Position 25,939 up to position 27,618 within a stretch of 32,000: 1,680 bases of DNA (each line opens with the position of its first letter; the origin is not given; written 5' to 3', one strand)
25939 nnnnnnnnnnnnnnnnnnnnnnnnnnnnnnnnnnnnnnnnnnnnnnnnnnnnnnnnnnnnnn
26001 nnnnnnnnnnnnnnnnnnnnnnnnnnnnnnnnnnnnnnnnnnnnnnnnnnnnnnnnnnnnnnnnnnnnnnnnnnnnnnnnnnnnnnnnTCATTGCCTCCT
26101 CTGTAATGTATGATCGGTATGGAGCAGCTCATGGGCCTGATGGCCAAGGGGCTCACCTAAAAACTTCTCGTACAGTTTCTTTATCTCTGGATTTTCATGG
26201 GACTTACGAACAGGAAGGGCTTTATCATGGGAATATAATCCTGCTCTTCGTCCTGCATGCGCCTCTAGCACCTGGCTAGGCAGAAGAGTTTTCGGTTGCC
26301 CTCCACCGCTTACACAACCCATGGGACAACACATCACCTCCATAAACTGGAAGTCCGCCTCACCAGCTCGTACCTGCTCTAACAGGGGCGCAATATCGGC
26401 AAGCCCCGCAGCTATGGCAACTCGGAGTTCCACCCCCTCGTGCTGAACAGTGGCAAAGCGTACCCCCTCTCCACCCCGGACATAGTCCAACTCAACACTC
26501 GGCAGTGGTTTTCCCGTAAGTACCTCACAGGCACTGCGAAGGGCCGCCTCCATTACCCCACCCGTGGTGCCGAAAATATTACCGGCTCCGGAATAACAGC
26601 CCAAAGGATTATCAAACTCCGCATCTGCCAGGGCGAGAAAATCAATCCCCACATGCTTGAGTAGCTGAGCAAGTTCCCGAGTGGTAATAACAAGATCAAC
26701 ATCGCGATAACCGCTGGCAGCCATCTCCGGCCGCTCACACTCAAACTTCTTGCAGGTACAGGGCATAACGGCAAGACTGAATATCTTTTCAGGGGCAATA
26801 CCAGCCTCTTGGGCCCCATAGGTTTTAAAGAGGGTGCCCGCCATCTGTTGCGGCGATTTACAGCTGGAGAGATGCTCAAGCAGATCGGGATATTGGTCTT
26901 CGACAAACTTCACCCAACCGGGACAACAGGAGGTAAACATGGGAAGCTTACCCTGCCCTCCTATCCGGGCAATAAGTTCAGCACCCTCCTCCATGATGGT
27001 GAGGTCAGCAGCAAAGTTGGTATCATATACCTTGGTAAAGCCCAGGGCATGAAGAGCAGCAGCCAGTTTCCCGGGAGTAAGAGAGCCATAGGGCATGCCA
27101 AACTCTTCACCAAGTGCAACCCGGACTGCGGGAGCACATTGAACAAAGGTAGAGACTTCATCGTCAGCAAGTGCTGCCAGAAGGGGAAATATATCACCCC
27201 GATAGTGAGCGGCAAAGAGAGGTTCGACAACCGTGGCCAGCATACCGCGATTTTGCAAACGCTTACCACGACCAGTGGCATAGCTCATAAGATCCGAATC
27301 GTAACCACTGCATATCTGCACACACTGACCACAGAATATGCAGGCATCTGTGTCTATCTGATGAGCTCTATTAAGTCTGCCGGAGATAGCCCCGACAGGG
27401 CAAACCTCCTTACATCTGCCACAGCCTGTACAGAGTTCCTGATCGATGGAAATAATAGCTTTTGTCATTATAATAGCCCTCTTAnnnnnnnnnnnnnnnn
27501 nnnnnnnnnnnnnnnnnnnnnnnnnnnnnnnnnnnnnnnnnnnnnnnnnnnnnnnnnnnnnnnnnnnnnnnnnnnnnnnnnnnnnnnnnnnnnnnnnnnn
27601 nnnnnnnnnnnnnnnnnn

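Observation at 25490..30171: Soluble HDCR-type module: Sec-formate dehydrogenase, HycB, [FeFe]-hydrogenase, HycB in one tightly coupled operon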

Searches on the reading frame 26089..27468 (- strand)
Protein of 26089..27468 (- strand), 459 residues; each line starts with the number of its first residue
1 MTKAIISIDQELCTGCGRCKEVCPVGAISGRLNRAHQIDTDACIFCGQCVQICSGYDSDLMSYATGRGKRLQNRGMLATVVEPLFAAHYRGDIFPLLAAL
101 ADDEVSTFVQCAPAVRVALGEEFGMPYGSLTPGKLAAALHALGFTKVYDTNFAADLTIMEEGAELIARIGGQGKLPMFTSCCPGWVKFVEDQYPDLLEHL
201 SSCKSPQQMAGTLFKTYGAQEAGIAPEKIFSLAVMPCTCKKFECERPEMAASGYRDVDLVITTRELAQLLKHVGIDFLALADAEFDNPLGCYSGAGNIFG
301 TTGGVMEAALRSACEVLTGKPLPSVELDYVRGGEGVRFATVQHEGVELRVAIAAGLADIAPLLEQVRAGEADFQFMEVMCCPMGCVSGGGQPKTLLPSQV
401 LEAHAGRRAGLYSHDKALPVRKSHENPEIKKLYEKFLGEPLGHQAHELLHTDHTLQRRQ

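Call 8: search_protein_families(library=pfam, proteins=[window:26092-27468:-])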
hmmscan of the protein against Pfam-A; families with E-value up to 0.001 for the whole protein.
window:26092-27468:- (459 aa): 13 families
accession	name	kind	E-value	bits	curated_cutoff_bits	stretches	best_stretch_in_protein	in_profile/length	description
PF02906.19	Fe_hyd_lg_C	-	3.8e-94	315.3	22.1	1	107-389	3-245/245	Iron only hydrogenase large subunit, C-terminal domain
PF02256.22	Fe_hyd_SSU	-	7.4e-24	84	24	1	405-454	5-54/56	Iron hydrogenase small subunit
PF00037.32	Fer4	-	5e-13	48.7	21.1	2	7-29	2-24/24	4Fe-4S binding domain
PF13237.11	Fer4_10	-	2.3e-10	40.7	25.5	1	6-53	2-52/53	4Fe-4S dicluster domain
PF12838.12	Fer4_7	-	6.4e-09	36.6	27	2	13-53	2-48/52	4Fe-4S dicluster domain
PF12797.12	Fer4_2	-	6.2e-08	32.6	24.5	1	6-25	3-22/22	4Fe-4S binding domain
PF12837.12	Fer4_6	-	9.7e-08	32.1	25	1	5-28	1-24/24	4Fe-4S binding domain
PF13187.11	Fer4_9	-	1.5e-07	31.7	27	1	13-54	2-48/52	4Fe-4S dicluster domain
PF13183.11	Fer4_8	-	3.7e-06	27.8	27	0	11-26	52-67/68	4Fe-4S dicluster domain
PF25160.1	LdpA_Fe-S-bd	-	3.6e-05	23.9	27.6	1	8-29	23-44/49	LdpA Fe-S cluster-binding domain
PF14697.11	Fer4_21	-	5e-05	23.8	35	1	3-28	31-57/59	4Fe-4S dicluster domain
PF13459.11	Fer4_15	-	0.00021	22.4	22.4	0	38-55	3-20/66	4Fe-4S single cluster domain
PF17179.9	Fer4_22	-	0.00064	21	27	0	8-26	76-94/95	4Fe-4S dicluster domain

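Call 9: search_protein_families(library=ncbifam, proteins=[window:26092-27468:-])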
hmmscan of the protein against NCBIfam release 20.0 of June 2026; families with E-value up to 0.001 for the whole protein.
window:26092-27468:- (459 aa): 44 families (the best 25 are shown)
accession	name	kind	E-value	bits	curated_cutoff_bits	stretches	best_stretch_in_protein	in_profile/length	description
NF040763.1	FeFe_hydrog_A6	exception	2.9e-163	544.3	765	1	83-454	201-569/571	NADH-dependent [FeFe] hydrogenase, group A6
TIGR02512.1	FeFe_hydrog_A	subfamily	1.2e-132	442.3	405.95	1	37-393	3-374/375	[FeFe] hydrogenase, group A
NF040762.1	Hydr_FeFe_Clost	exception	2.1e-127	426.2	900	1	95-452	212-570/572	ferredoxin hydrogenase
TIGR04105.1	FeFe_hydrog_B1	subfamily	4.5e-43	147.6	450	3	85-311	203-404/462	monomeric [FeFe] hydrogenase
TIGR01944.1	rnfB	subfamily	1.3e-09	37.9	68.7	1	3-54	105-156/190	RnfABCDGE type electron transport complex subunit B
NF040864.1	HgcB_ferredoxin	equivalog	2.8e-09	36.7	99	1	6-54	9-57/93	mercury methylation ferredoxin HgcB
NF058577.1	FdxA_fam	equivalog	5.5e-09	36.1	65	1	11-54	7-49/52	4Fe-4S ferredoxin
NF005415.0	PRK06991.1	equivalog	4.3e-08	33.1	281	1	3-54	77-128/284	electron transport complex subunit RsxB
NF006221.0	PRK08348.1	subfamily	5.7e-08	32.5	124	1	6-54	39-88/136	NADH-plastoquinone oxidoreductase subunit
NF042909.1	FMH_DH_FwdF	exception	2.2e-07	30.3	375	1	6-54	220-270/336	tungsten-dependent formylmethanofuran dehydrogenase subunit FwdF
NF043069.1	T4HPD_activ_SAM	equivalog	2.5e-07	30.4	425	1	6-56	46-95/299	trans-4-hydroxy-L-proline dehydratase activase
TIGR02700.1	flavo_MJ0208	hypoth_equivalog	3.8e-07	29.6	251.35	1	4-54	141-190/234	dihydromethanopterin reductase (acceptor)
NF038196.1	ferrodoxin_EFR1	subfamily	6.3e-07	29.7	75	1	9-54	183-225/242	EFR1 family ferrodoxin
NF003475.0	PRK05113.1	equivalog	7.2e-07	29.3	203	1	3-54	105-156/190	electron transport complex subunit RsxB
NF040770.1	hetero_SS_HdrA2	exception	1e-06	27.2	1100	1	7-54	573-619/777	CoB-CoM heterodisulfide reductase HdrA2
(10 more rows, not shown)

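Call 10: search_solved_structures(query=window:26092-27468:-, max_evalue=1e-20)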
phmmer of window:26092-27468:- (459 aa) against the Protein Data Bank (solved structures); distinct sequences matched with E-value up to 1e-20: 43.
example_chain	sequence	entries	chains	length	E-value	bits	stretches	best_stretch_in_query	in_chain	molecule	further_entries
7qv7_D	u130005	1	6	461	2.6e-184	616.8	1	2-457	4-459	Hydrogen dependent carbon dioxide reductase subunit HydA2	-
9gbu_A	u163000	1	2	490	6.3e-116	391.4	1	99-452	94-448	Periplasmic [Fe] hydrogenase large subunit,Periplasmic [Fe] hydrogenase small subunit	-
8ryh_A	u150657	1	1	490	1.5e-115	390.1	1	99-452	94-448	Periplasmic [Fe] hydrogenase large subunit,Periplasmic [Fe] hydrogenase small subunit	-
8ru6_B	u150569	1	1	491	6.3e-114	384.8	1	99-452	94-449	Periplasmic [Fe] hydrogenase large subunit,CpI,Periplasmic [Fe] hydrogenase small subunit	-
9gnk_A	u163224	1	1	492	1.6e-113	383.5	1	99-452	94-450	Periplasmic [Fe] hydrogenase large subunit,Periplasmic [Fe] hydrogenase small subunit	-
8a6t_A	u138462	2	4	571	2.1e-113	383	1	89-456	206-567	Electron bifurcating hydrogenase subunit HydA1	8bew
7q4v_A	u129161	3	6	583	3.4e-108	365.9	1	36-455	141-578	Iron hydrogenase HydA1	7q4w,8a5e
9rkm_A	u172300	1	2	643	1.1e-103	351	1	97-453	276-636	[FeFe]-hydrogenase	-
30jk_A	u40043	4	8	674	1.3e-103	350.7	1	97-453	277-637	[FeFe]-hydrogenase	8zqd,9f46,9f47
8cjy_A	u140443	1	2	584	7.5e-103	348.3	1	35-452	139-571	Iron hydrogenase 1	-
4xdd_A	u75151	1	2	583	7.6e-103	348.2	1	35-452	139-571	Iron hydrogenase 1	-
4xdc_A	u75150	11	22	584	7.7e-103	348.2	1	35-452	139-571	Iron hydrogenase 1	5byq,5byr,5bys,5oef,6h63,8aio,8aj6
9rj9_A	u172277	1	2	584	8.9e-103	348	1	35-452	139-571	Iron hydrogenase 1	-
1c4a_A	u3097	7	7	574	1e-102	347.8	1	35-451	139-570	PROTEIN (FE-ONLY HYDROGENASE) | PROTEIN (PERIPLASMIC HYDROGENASE 1) | Iron hydrogenase 1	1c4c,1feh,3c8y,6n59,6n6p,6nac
9rjq_A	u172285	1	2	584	1.1e-102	347.7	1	35-452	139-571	Iron hydrogenase 1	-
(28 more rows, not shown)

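Call 14: find_encoding_contigs(protein=window:26089-27468:-, flank=10000, max_places=6)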
Protein window:26089-27468:- (459 aa): no gene with exactly this product is on record in the collection.

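Call 17: find_homologous_proteins(query=window:26092-27468:-, max_evalue=1e-50)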
Query window:26092-27468:- (459 aa): 7999 proteins with E <= 1e-50 among 8000 candidates; the best 120 are listed.
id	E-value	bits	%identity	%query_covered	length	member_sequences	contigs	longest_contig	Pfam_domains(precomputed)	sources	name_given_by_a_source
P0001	0.0e+0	1056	100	100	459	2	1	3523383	PF02906.20,PF12797.13,PF02256.23,PF12837.13,PF00037.33,PF12838.13,PF13237.12,PF13183.12,PF13187.12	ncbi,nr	ncbi:[FeFe] hydrogenase, group A [Desulfotalea psychrophila]|nr:[FeFe] hydrogenase, group A [Desulfo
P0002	1.7e-241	820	77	99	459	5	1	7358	PF14697.12,PF02256.23,PF12837.13,PF12838.13,PF13459.12,PF12800.13,PF02906.20,PF12797.13,PF00037.33,PF25160.2,PF13237.12,PF13183.12,PF13187.12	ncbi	-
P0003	2.0e-241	820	76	100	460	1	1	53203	PF14697.12,PF02906.20,PF12797.13,PF02256.23,PF12837.13,PF00037.33,PF12838.13,PF13237.12,PF13183.12,PF13187.12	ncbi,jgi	-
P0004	2.1e-241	820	77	100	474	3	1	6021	PF14697.12,PF17179.10,PF02906.20,PF12797.13,PF02256.23,PF12837.13,PF00037.33,PF12838.13,PF13237.12,PF13183.12,PF13187.12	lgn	-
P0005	9.4e-240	814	75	100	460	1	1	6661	PF02906.20,PF12797.13,PF02256.23,PF12837.13,PF00037.33,PF12838.13,PF13237.12,PF13187.12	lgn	-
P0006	7.3e-237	805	75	100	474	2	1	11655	PF14697.12,PF02906.20,PF12797.13,PF02256.23,PF12837.13,PF00037.33,PF12838.13,PF13459.12,PF13237.12,PF13183.12,PF13187.12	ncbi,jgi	-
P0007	7.3e-237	805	76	100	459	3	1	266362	PF14697.12,PF02906.20,PF12797.13,PF02256.23,PF12837.13,PF00037.33,PF12838.13,PF13237.12,PF13187.12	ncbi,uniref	ncbi:[FeFe] hydrogenase, group A [Desulfosediminicola sp.]|uniref:[FeFe] hydrogenase, group A n=1 Ta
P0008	9.7e-237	805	76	99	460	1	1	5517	PF14697.12,PF02256.23,PF12837.13,PF12838.13,PF13459.12,PF12800.13,PF02906.20,PF12797.13,PF00037.33,PF13237.12,PF13183.12,PF13187.12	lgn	-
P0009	1.4e-236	804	75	100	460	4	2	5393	PF02906.20,PF12797.13,PF02256.23,PF12837.13,PF00037.33,PF12838.13,PF13237.12,PF13187.12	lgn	-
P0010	5.7e-235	799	74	100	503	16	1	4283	PF14697.12,PF17179.10,PF02256.23,PF12837.13,PF12838.13,PF13459.12,PF12800.13,PF02906.20,PF12797.13,PF00037.33,PF25160.2,PF13237.12,PF13183.12,PF13187.12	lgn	-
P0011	1.0e-232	791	72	100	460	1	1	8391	PF14697.12,PF02906.20,PF12797.13,PF02256.23,PF12837.13,PF00037.33,PF12838.13,PF13237.12,PF13183.12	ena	-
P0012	7.1e-225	765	74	100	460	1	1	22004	PF02906.20,PF12797.13,PF02256.23,PF12837.13,PF00037.33,PF12838.13,PF13237.12,PF13183.12,PF13187.12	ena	-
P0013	3.0e-213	727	68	99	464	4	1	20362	PF14697.12,PF02906.20,PF12797.13,PF02256.23,PF12837.13,PF00037.33,PF12838.13,PF13459.12,PF13237.12,PF13183.12,PF13187.12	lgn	-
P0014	1.1e-212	725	68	99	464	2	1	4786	PF14697.12,PF02256.23,PF12837.13,PF12838.13,PF13459.12,PF02906.20,PF12797.13,PF00037.33,PF25160.2,PF13237.12,PF13183.12,PF13187.12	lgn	-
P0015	2.0e-208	711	67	100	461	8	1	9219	PF14697.12,PF02256.23,PF12837.13,PF13484.12,PF12838.13,PF02906.20,PF12797.13,PF00037.33,PF25160.2,PF13237.12,PF13183.12,PF13187.12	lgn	-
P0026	9.4e-193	660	63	100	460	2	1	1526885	PF14697.12,PF02906.20,PF12797.13,PF02256.23,PF12837.13,PF00037.33,PF13484.12,PF12838.13,PF13237.12,PF13183.12,PF13187.12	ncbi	ncbi:MAG: [FeFe] hydrogenase, group A [Solidesulfovibrio sp.]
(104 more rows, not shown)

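Call 46: find_encoding_contigs(protein=P0007, flank=10000, max_places=2)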
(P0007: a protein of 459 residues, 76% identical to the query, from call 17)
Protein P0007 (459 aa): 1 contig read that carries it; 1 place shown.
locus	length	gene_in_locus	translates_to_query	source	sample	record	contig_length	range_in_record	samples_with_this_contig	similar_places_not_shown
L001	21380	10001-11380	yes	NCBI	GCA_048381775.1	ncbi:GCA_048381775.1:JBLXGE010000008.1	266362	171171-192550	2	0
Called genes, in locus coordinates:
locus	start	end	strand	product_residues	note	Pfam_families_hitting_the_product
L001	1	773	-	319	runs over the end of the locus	PF03401:TctC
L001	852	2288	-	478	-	PF14269:Arylsulfotran_2, PF05935:Arylsulfotrans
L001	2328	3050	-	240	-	PF00392:GntR, PF07729:FCD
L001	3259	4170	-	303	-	PF00892:EamA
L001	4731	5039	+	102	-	-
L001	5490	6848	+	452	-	PF13517:FG-GAP_3 (faint), PF01839:FG-GAP (faint), PF21348:RGL11_C (weak)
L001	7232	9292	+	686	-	-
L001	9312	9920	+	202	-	PF13484:Fer4_16 (faint), PF13247:Fer4_11, PF14697:Fer4_21 (weak), PF00037:Fer4, PF12797:Fer4_2 (weak), PF12837:Fer4_6 (weak), PF13237:Fer4_10 (weak), PF12838:Fer4_7 (weak), +1 more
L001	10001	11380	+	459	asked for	PF00037:Fer4, PF12837:Fer4_6 (weak), PF12838:Fer4_7 (weak), PF13187:Fer4_9 (weak), PF13237:Fer4_10, PF14697:Fer4_21 (weak), PF02906:Fe_hyd_lg_C, PF02256:Fe_hyd_SSU, +1 more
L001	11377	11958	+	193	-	PF12797:Fer4_2 (faint), PF12837:Fer4_6 (faint), PF13187:Fer4_9 (faint), PF12838:Fer4_7 (weak), PF13247:Fer4_11, PF25160:LdpA_Fe-S-bd (weak), PF00037:Fer4 (weak), PF12838:Fer4_7 (weak), +5 more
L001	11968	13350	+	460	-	PF13426:PAS_9 (faint), PF00158:Sigma54_activat, PF14532:Sigma54_activ_2, PF07728:AAA_5 (weak), PF25601:AAA_lid_14, PF02954:HTH_8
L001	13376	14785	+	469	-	PF04055:Radical_SAM, PF06968:BATS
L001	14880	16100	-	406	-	PF00350:Dynamin_N (faint), PF01926:MMR_HSR1, PF18128:HydF_dimer, PF18133:HydF_tetramer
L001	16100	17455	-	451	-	PF00206:Lyase_1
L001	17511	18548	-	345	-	PF04055:Radical_SAM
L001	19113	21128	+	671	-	PF10589:NADH_4Fe-4S, PF14691:Fer4_20, PF01946:Thi4 (faint), PF01266:DAO (weak), PF07992:Pyr_redox_2, PF13738:Pyr_redox_3 (faint), PF13450:NAD_binding_8, PF00070:Pyr_redox (weak)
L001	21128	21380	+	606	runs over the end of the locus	PF13510:Fer2_4, PF10588:NADH-G_4Fe-4S_3, PF14697:Fer4_21, PF22117:Fer4_Nqo3 (weak), PF12838:Fer4_7, PF13183:Fer4_8 (weak), PF02906:Fe_hyd_lg_C, PF02256:Fe_hyd_SSU, +2 more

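Call 49: find_encoding_contigs(protein=P0003, flank=10000, max_places=1)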
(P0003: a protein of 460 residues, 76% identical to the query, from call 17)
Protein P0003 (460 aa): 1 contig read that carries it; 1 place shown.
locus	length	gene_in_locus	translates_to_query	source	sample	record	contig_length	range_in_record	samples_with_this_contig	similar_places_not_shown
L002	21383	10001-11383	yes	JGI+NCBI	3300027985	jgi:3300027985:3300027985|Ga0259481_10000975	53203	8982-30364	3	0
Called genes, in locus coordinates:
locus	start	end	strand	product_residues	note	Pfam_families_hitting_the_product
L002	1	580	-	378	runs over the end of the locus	PF00083:Sugar_tr, PF07690:MFS_1, PF05977:MFS_3 (weak)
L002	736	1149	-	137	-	PF00190:Cupin_1 (weak), PF07883:Cupin_2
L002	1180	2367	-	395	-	PF00465:Fe-ADH, PF13685:Fe-ADH_2, PF25137:ADH_Fe_C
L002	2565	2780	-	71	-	-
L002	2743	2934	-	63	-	-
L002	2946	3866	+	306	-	PF06719:AraC_N, PF00165:HTH_AraC, PF12833:HTH_18, PF00165:HTH_AraC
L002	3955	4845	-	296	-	PF00126:HTH_1, PF03466:LysR_substrate, PF12849:PBP_like_2 (weak)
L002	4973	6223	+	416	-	PF00330:Aconitase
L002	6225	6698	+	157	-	PF00694:Aconitase_C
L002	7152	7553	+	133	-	PF04879:Molybdop_Fe4S4, PF00384:Molybdopterin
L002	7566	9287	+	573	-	PF00384:Molybdopterin, PF01568:Molydop_binding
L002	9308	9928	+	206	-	PF13187:Fer4_9 (faint), PF13484:Fer4_16 (faint), PF12838:Fer4_7 (weak), PF13247:Fer4_11, PF00037:Fer4, PF12797:Fer4_2 (weak), PF12837:Fer4_6 (weak), PF13237:Fer4_10, +2 more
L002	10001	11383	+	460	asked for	PF00037:Fer4, PF12797:Fer4_2 (weak), PF12837:Fer4_6 (weak), PF12838:Fer4_7 (weak), PF13187:Fer4_9 (weak), PF13237:Fer4_10, PF02906:Fe_hyd_lg_C, PF02256:Fe_hyd_SSU, +2 more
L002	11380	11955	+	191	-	PF13237:Fer4_10 (weak), PF13247:Fer4_11 (weak), PF14697:Fer4_21 (weak), PF12838:Fer4_7 (weak), PF13187:Fer4_9 (weak), PF25160:LdpA_Fe-S-bd (weak), PF00037:Fer4, PF12797:Fer4_2 (weak), +7 more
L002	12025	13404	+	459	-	PF08448:PAS_4 (faint), PF13426:PAS_9 (weak), PF00158:Sigma54_activat, PF14532:Sigma54_activ_2, PF07728:AAA_5 (weak), PF25601:AAA_lid_14, PF02954:HTH_8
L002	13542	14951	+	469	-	PF04055:Radical_SAM, PF06968:BATS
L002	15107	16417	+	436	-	PF07690:MFS_1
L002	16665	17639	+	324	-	PF02673:BacA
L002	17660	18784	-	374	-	PF00149:Metallophos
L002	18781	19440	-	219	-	PF00731:AIRC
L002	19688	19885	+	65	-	-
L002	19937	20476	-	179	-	PF02525:Flavodoxin_2, PF03358:FMN_red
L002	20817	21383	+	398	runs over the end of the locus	PF00248:Aldo_ket_red, PF13183:Fer4_8 (weak), PF13187:Fer4_9, PF13534:Fer4_17 (weak)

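Call 50: find_encoding_contigs(protein=P0026, flank=10000, max_places=1)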
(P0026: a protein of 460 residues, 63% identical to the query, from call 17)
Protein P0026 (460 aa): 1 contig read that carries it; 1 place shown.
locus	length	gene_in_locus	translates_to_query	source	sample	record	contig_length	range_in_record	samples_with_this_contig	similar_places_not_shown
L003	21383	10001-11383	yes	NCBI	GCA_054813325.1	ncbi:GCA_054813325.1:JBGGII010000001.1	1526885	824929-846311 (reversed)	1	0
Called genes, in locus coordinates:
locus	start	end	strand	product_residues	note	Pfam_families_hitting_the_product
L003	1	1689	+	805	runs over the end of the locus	PF04879:Molybdop_Fe4S4, PF00384:Molybdopterin, PF01568:Molydop_binding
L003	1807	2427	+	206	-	PF00037:Fer4 (faint), PF12797:Fer4_2 (faint), PF12838:Fer4_7 (faint), PF13237:Fer4_10 (faint), PF14697:Fer4_21 (faint), PF13187:Fer4_9 (weak), PF13247:Fer4_11, PF12837:Fer4_6 (weak)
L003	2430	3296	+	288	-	PF04976:DmsC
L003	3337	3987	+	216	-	PF02613:Nitrate_red_del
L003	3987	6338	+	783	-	PF02743:dCache_1, PF13426:PAS_9 (faint), PF08448:PAS_4 (weak), PF00015:MCPsignal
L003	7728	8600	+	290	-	PF01226:Form_Nir_trans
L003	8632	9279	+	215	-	PF12804:NTP_transf_3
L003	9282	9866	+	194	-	PF13247:Fer4_11, PF25160:LdpA_Fe-S-bd, PF12838:Fer4_7 (weak), PF12797:Fer4_2 (weak), PF00037:Fer4, PF12837:Fer4_6 (weak), PF13237:Fer4_10 (weak), PF13187:Fer4_9 (weak), +4 more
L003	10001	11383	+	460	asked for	PF00037:Fer4, PF12837:Fer4_6 (weak), PF12838:Fer4_7, PF13187:Fer4_9, PF13237:Fer4_10, PF14697:Fer4_21 (weak), PF02906:Fe_hyd_lg_C, PF02256:Fe_hyd_SSU, +3 more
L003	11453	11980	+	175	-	PF14697:Fer4_21 (faint), PF12838:Fer4_7 (faint), PF13237:Fer4_10 (faint), PF00037:Fer4 (faint), PF13247:Fer4_11, PF12837:Fer4_6 (weak), PF13187:Fer4_9 (weak)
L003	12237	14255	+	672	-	PF00361:Proton_antipo_M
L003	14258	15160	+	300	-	PF00146:NADHdh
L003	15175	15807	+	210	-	-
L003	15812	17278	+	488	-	PF00662:Proton_antipo_N (weak), PF00361:Proton_antipo_M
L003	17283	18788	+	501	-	PF00329:Complex1_30kDa, PF00374:NiFeSe_Hases, PF00346:Complex1_49kDa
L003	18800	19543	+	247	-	PF13237:Fer4_10 (weak), PF25160:LdpA_Fe-S-bd (weak), PF00037:Fer4 (faint), PF12838:Fer4_7, PF13187:Fer4_9, PF01058:Oxidored_q6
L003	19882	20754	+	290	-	PF02634:FdhD-NarQ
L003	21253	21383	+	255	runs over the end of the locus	PF13484:Fer4_16 (faint), PF12797:Fer4_2 (faint), PF12838:Fer4_7 (weak), PF13247:Fer4_11 (weak), PF25160:LdpA_Fe-S-bd (weak), PF00037:Fer4 (weak), PF12837:Fer4_6 (weak), PF13187:Fer4_9 (weak), +1 more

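Call 51: find_related_loci(query=L001:14883-16100:-, collection=genome_contigs, flank=4000)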
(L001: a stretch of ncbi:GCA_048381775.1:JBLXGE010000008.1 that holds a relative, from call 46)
Query L001:14883-16100:- (406 aa) in genome_contigs; peptide patterns used: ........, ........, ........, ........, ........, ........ (x = any residue, [..] = any of these).
100 stretches matched a pattern, but none encodes a relative of the query by tblastn (E <= 1e-3).

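Call 59: find_homologous_proteins(query=L001:14883-16100:-, max_evalue=1e-20)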
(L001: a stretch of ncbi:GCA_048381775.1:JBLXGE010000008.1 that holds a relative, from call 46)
Query L001:14883-16100:- (406 aa): 8000 proteins with E <= 1e-20 among 8000 candidates; the best 120 are listed.
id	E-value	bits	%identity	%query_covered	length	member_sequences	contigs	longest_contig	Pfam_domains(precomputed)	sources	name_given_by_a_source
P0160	2.3e-263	891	98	100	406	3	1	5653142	PF18128.8,PF01926.30,PF18133.8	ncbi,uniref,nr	ncbi:[FeFe] hydrogenase H-cluster maturation GTPase HydF [Desulfosediminicola ganghwensis]|uniref:[F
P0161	2.3e-181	621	69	99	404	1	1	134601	PF18128.8,PF01926.30,PF00350.30,PF18133.8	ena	-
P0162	1.0e-178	613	66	99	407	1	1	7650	PF18128.8,PF01926.30,PF18133.8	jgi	jgi:[FeFe] hydrogenase H-cluster maturation GTPase HydF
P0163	2.5e-178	611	67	99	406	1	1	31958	PF18128.8,PF01926.30,PF00350.30,PF18133.8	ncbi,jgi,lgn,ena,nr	ncbi:MAG: [FeFe] hydrogenase H-cluster maturation GTPase HydF [Spirochaetaceae bacterium 4572_59]|nr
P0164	3.1e-178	611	67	99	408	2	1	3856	PF18128.8,PF01926.30,PF18133.8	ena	-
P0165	6.8e-178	610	66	98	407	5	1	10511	PF18128.8,PF01926.30,PF18133.8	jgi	jgi:[FeFe] hydrogenase H-cluster maturation GTPase HydF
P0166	1.7e-177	609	67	99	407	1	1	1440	PF18128.8,PF01926.30,PF18133.8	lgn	-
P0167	4.3e-177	607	67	98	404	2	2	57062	PF18128.8,PF01926.30,PF00350.30,PF18133.8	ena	-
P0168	5.1e-177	607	67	99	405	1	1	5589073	PF18128.8,PF01926.30,PF00350.30,PF18133.8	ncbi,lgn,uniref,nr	ncbi:GTPase [Desulforapulum autotrophicum HRM2]|uniref:GTPase n=1 Tax=Desulforapulum autotrophicum (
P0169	1.0e-176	606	66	99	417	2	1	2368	PF18128.8,PF01926.30,PF00350.30,PF18133.8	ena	-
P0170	1.6e-176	605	65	99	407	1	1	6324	PF18128.8,PF01926.30,PF18133.8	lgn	-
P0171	1.9e-176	605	66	98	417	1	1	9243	PF18128.8,PF01926.30,PF18133.8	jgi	jgi:[FeFe] hydrogenase H-cluster maturation GTPase HydF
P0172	1.9e-176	605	66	98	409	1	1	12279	PF18128.8,PF01926.30,PF00350.30,PF18133.8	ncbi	ncbi:MAG: [FeFe] hydrogenase H-cluster maturation GTPase HydF [Pseudomonadota bacterium]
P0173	2.1e-176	605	67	98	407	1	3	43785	PF18128.8,PF01926.30,PF18133.8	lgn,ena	-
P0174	2.6e-176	605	67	98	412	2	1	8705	PF18128.8,PF01926.30,PF00350.30,PF18133.8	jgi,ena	-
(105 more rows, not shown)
